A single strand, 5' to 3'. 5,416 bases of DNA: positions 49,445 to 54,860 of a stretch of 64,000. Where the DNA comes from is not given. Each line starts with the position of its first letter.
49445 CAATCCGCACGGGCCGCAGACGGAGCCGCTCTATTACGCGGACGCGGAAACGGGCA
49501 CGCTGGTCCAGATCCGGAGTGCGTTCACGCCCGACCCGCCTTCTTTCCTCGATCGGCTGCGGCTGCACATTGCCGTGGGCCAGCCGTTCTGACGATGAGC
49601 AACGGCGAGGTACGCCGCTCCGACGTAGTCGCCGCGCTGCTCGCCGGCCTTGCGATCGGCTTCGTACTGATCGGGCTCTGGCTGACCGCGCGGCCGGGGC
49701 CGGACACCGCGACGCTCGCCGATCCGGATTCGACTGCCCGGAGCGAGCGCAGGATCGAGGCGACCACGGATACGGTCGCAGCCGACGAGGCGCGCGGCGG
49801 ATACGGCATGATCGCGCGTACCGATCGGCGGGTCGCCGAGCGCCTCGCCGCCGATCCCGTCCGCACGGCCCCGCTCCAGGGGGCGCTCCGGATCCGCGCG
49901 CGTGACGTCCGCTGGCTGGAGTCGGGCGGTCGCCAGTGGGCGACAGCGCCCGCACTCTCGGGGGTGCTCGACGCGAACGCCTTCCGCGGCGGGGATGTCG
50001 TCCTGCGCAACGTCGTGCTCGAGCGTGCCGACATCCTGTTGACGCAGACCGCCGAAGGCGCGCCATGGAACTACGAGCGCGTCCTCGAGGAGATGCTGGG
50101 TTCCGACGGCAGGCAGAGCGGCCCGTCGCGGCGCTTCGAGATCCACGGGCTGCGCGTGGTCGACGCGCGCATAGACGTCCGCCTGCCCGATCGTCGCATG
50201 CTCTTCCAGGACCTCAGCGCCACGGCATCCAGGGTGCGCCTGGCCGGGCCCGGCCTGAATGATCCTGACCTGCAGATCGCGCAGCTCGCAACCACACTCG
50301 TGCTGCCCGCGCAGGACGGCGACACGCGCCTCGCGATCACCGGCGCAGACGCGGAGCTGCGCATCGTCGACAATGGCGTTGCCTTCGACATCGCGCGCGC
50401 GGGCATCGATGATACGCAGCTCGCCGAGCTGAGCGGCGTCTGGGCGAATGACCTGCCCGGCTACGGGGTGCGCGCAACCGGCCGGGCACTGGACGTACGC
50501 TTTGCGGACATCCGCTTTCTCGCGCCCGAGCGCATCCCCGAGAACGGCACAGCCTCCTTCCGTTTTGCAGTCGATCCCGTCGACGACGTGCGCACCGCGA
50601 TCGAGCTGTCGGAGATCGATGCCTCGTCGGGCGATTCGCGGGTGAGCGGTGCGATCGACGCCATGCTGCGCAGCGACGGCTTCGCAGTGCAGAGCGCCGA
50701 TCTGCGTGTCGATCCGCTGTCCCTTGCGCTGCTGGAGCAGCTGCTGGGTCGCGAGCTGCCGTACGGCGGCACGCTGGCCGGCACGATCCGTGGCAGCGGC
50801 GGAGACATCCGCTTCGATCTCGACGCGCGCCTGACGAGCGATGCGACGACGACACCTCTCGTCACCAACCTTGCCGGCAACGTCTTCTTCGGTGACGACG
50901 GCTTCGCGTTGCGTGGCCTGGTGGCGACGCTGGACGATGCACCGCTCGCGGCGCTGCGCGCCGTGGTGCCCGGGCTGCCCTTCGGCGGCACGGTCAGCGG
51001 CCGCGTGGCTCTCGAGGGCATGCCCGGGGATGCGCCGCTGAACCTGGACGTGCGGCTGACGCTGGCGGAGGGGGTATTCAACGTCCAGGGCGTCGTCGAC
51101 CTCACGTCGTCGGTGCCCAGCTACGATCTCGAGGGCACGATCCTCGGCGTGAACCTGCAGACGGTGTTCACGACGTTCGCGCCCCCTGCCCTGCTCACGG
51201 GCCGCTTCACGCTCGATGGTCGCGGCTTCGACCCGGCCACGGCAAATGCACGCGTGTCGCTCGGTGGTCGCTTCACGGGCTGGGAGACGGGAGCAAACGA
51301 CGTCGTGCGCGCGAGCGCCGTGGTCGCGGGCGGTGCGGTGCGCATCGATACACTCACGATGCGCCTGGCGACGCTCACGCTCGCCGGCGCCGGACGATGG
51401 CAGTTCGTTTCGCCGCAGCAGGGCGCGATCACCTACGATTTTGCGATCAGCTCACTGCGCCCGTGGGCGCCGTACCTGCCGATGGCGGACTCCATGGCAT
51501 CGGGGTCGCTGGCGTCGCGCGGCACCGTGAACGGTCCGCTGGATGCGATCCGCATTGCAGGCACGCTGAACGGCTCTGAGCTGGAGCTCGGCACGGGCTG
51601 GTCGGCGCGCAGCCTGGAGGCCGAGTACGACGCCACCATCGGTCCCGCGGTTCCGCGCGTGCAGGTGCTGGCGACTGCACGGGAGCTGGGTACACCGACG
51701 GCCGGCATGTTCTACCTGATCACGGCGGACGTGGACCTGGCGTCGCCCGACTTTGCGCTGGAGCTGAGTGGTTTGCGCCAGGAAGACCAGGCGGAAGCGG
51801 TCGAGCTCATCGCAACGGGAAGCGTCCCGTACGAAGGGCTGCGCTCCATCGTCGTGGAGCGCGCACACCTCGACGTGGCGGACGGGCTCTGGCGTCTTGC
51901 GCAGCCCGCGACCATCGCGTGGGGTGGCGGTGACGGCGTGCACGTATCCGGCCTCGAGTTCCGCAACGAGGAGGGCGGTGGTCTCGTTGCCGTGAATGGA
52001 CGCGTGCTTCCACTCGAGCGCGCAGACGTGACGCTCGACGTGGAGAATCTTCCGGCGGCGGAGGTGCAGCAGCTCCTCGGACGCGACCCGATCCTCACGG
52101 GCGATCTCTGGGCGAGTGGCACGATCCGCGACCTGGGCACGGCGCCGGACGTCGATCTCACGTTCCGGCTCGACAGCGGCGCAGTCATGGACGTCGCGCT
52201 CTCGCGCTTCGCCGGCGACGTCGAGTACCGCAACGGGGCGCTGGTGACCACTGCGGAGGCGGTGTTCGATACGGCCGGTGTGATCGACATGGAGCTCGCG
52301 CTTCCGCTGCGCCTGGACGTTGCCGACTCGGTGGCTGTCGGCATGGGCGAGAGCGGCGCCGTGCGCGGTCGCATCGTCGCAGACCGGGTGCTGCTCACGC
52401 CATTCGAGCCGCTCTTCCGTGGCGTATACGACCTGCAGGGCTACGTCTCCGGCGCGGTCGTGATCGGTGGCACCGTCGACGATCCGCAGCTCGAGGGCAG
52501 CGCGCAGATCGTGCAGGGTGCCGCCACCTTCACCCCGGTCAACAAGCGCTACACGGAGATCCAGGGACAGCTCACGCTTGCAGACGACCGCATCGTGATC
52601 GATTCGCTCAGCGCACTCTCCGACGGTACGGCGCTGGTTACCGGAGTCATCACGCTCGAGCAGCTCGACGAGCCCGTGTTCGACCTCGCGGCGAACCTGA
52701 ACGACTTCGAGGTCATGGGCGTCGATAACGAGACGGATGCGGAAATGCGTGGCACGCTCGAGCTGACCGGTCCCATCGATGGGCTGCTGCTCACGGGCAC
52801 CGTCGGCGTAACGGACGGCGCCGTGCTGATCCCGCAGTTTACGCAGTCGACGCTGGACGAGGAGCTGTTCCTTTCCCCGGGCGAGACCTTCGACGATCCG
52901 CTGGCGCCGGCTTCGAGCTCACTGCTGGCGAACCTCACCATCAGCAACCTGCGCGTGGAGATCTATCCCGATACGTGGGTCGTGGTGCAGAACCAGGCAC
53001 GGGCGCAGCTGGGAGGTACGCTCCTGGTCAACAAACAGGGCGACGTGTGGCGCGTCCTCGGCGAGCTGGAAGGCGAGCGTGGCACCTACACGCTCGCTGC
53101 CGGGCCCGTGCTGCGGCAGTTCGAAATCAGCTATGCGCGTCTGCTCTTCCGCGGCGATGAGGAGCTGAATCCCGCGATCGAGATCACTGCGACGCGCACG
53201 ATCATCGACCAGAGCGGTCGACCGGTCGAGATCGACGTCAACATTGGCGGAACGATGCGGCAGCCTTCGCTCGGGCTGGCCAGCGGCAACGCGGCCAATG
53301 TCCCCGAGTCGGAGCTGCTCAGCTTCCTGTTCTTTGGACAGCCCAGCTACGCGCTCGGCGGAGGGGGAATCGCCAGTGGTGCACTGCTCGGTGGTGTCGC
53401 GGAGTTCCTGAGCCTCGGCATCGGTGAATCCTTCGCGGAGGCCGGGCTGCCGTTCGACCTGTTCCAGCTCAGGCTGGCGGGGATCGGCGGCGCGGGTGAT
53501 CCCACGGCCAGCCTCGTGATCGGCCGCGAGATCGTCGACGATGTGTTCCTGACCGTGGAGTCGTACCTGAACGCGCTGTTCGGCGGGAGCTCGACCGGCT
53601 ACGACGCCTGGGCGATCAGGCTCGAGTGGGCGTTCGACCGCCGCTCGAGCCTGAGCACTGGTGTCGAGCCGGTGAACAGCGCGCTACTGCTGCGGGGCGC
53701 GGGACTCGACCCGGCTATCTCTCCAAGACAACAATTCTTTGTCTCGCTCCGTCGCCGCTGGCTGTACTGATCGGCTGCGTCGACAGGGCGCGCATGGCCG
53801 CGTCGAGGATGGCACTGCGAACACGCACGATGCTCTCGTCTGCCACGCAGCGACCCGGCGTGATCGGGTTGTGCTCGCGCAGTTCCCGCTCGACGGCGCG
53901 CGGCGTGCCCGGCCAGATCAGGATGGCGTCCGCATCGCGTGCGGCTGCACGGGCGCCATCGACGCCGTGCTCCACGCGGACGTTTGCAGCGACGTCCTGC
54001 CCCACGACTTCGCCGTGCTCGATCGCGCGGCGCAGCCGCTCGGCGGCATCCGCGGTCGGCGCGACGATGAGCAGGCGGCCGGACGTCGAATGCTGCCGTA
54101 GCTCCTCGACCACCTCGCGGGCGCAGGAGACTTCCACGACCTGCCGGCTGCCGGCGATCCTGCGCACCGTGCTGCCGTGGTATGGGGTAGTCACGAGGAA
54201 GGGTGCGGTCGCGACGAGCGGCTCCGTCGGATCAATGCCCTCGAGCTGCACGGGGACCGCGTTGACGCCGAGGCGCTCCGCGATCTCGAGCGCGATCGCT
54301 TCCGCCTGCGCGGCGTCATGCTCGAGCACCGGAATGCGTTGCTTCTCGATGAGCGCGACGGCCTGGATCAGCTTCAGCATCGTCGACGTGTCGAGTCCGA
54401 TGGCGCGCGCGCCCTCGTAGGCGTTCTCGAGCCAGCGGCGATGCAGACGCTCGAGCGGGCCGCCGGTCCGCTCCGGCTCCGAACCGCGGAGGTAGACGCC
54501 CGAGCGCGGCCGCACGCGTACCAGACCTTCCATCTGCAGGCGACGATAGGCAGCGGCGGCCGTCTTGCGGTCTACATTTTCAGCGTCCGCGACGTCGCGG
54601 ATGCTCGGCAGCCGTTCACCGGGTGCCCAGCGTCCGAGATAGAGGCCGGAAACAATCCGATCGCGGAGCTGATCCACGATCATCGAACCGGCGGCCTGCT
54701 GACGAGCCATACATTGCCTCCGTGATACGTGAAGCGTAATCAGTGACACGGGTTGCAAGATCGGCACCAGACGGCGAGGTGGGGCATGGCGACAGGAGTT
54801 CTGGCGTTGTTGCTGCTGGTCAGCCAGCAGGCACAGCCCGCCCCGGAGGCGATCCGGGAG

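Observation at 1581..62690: Sigma-54-type -24/-12 motifs (TGGC-N7-TTGC) recur upstream of many unrelated operons, with rpoN in the same window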

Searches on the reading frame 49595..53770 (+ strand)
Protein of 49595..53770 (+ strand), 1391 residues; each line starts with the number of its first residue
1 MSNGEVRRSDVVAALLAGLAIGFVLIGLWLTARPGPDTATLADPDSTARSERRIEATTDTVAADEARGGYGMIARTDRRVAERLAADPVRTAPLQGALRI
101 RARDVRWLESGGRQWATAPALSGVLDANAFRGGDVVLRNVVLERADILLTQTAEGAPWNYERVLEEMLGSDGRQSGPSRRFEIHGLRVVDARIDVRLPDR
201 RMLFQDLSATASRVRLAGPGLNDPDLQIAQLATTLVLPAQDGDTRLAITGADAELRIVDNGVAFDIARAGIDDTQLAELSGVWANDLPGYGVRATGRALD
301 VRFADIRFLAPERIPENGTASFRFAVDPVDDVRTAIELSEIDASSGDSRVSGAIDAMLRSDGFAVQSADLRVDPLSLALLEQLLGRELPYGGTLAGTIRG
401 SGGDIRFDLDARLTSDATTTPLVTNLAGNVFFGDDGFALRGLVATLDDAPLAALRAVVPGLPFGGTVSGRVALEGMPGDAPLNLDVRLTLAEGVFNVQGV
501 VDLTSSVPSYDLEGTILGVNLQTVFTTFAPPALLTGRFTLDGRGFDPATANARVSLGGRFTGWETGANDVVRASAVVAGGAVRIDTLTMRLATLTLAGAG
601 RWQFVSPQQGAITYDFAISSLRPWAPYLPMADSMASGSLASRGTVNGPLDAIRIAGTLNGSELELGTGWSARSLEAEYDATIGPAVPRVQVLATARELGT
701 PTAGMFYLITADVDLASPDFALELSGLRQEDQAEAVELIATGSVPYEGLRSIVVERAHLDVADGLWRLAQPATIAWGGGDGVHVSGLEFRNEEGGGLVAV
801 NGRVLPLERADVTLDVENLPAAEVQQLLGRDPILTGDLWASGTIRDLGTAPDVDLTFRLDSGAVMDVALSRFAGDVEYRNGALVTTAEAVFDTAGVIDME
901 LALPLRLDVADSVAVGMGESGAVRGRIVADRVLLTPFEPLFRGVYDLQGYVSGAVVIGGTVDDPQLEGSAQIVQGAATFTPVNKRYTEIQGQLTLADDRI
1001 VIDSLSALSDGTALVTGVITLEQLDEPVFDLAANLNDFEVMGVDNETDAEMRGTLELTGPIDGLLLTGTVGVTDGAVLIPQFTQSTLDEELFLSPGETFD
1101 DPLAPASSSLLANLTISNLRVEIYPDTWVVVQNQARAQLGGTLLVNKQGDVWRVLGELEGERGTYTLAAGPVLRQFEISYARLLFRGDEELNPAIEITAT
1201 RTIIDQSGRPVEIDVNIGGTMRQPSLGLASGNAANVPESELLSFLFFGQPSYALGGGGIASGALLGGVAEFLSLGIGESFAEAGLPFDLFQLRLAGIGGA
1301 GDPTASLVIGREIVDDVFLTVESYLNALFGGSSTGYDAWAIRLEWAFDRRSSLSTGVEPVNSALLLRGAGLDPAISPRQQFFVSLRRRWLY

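Call 10: search_protein_families(library=pfam, proteins=[window:49595-53770:+])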
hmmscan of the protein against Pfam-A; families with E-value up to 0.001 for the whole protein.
window:49595-53770:+ (1391 aa): 1 family
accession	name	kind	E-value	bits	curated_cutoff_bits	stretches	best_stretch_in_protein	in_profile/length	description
PF04357.19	TamB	-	4.9e-37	128.5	22.4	1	1006-1324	4-338/381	TamB, inner membrane protein subunit of TAM complex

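Call 16: find_related_loci(query=window:49595-53770:+, collection=genome_contigs, flank=10000)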
Query window:49595-53770:+ (1391 aa) in genome_contigs; peptide patterns used: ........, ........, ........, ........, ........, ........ (x = any residue, [..] = any of these).
314 stretches matched a pattern; 1 encode a relative of the query (tblastn E <= 1e-3); 1 distinct loci.
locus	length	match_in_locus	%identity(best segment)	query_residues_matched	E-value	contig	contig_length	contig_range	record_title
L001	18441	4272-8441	81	1-1391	0e+0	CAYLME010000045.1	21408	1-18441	MAG TPA_asm: uncultured Gemmatimonadaceae bacterium isolate binchicken_co350_48 genome assembly, contig: NODE_3109_lengt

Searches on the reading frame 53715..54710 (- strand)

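Call 10: search_protein_families(library=pfam, proteins=[window:53715-54683:-])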
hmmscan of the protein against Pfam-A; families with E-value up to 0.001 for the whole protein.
window:53715-54683:- (322 aa): 1 family
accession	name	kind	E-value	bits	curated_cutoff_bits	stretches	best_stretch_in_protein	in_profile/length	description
PF00392.27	GntR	-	6.5e-15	55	27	1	2-64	5-63/64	Bacterial regulatory proteins, gntR family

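Call 80: search_protein_families(library=ncbifam, proteins=[window:53715-54710:-], max_evalue=0.01)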
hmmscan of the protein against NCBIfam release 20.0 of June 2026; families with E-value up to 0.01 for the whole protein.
window:53715-54710:- (331 aa): 15 families
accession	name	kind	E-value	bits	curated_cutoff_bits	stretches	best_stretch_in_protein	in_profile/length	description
NF053730.1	TransRegRv1152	equivalog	4.1e-13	49.3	170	1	5-117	11-117/120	Rv1152 family transcriptional regulator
NF052282.1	PLP_TF_PdxR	equivalog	2.7e-11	43.2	320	1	12-80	3-71/448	MocR-like pyridoxine biosynthesis transcription factor PdxR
NF012025.0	PRK15481.1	equivalog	3.1e-11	42.6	573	1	9-79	9-75/432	MocR-like B6 salvage transcription factor PtsJ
NF052290.2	MocR_like_YczR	exception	1.8e-08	33.6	487.4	1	9-81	18-90/458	MocR-like transcription factor YczR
NF052281.1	rhizopine_MocR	equivalog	1.2e-06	27.4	650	1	7-74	15-82/479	rhizopine catabolism transcriptional regulator MocR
NF007588.0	PRK10225.1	equivalog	1.4e-06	27.8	442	1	14-78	17-77/257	Uxu operon transcriptional regulator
NF052286.1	ecto_TF_EhuR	exception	4.9e-06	25.4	480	1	14-81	15-82/458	MocR-like ectoine utilization transcription factor EhuR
TIGR02018.2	his_ut_repres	equivalog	5.1e-06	26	220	1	14-78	3-67/226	histidine utilization transcriptional repressor HutC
NF008571.0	PRK11523.1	equivalog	1.1e-05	25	396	1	12-80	14-78/258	transcriptional regulator ExuR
TIGR02325.1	C_P_lyase_phnF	equivalog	1.3e-05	24.9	156.8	1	7-75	5-73/238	phosphonate metabolism transcriptional regulator PhnF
NF047563.1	modulin_PmtR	equivalog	7.5e-05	22.8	200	1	7-74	9-76/125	PSM export ABC transporter transcriptional regulator PmtR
NF052285.1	GABA_TF_GabR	exception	0.00084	18.2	600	1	21-74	10-63/456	MocR-like transcriptional regulator GabR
NF007001.0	PRK09464.1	equivalog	0.0026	17.4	330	1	3-87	7-87/254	pyruvate dehydrogenase complex transcriptional repressor PdhR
TIGR03337.1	phnR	equivalog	0.006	16.3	296.75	0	14-74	5-65/231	phosphonate utilization transcriptional regulator PhnR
NF011575.0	PRK14999.1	equivalog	0.0079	15.5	424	0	3-66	5-69/241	histidine utilization repressor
